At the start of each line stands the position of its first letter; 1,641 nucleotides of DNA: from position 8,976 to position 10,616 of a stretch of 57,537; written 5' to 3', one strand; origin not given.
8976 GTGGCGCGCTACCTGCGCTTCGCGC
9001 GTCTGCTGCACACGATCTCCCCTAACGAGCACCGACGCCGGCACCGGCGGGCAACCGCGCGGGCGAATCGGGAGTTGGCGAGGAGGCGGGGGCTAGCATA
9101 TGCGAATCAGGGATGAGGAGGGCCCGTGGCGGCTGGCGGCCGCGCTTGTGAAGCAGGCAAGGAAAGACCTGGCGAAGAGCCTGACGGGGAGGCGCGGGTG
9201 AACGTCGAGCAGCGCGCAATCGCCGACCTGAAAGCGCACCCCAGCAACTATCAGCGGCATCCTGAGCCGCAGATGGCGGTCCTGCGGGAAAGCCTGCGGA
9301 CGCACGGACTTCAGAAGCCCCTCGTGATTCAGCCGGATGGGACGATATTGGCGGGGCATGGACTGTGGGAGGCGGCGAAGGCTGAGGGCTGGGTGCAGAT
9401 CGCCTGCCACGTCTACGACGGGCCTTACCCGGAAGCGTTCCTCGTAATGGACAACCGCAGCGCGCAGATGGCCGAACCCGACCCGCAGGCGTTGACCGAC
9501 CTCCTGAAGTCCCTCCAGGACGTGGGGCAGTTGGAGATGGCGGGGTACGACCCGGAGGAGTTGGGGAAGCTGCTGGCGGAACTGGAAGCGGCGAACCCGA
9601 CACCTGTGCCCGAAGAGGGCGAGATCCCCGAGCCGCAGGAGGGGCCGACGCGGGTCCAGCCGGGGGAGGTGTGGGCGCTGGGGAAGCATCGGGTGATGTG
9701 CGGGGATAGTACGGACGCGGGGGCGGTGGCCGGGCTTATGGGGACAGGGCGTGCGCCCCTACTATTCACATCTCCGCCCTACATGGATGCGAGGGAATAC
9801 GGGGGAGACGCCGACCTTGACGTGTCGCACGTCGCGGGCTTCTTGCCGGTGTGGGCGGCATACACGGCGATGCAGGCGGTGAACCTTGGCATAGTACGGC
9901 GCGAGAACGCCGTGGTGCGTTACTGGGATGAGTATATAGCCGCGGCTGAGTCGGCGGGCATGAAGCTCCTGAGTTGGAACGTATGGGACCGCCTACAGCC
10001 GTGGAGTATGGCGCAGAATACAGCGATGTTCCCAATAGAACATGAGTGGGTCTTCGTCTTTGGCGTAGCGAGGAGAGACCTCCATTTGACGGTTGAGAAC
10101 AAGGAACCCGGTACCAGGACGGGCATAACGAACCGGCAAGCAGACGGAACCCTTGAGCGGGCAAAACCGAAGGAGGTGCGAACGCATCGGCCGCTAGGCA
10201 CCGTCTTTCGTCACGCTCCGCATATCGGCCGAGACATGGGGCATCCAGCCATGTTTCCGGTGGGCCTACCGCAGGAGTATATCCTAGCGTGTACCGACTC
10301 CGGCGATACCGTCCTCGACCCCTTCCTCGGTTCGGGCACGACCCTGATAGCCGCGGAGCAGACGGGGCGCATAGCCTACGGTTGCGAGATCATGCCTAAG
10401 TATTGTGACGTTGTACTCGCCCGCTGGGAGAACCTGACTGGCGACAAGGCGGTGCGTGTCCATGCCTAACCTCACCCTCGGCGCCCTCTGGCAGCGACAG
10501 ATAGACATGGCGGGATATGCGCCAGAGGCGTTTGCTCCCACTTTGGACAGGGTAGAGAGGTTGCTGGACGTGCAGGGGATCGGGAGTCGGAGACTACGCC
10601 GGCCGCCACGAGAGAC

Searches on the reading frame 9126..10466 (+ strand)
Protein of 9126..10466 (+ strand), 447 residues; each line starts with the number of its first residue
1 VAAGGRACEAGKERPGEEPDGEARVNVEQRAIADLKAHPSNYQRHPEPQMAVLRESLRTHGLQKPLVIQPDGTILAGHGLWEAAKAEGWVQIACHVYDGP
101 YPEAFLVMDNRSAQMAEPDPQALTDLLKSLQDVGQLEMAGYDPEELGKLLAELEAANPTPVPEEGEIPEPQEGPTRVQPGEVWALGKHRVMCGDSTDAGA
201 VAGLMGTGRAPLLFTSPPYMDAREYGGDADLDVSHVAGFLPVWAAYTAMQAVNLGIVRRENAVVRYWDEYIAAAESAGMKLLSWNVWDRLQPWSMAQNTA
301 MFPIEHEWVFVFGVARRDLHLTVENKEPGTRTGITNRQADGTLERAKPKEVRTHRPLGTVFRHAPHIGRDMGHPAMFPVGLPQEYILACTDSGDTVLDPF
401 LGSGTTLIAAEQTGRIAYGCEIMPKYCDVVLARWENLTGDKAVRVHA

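Call 73: search_protein_families(library=pfam, proteins=[window:9126-10466:+], max_evalue=0.001)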
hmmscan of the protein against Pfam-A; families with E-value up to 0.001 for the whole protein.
window:9126-10466:+ (447 aa): 1 family
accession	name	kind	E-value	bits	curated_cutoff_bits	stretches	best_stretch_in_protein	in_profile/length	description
PF01555.25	N6_N4_Mtase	-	2.8e-23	83.5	26.7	1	214-429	5-218/221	DNA methylase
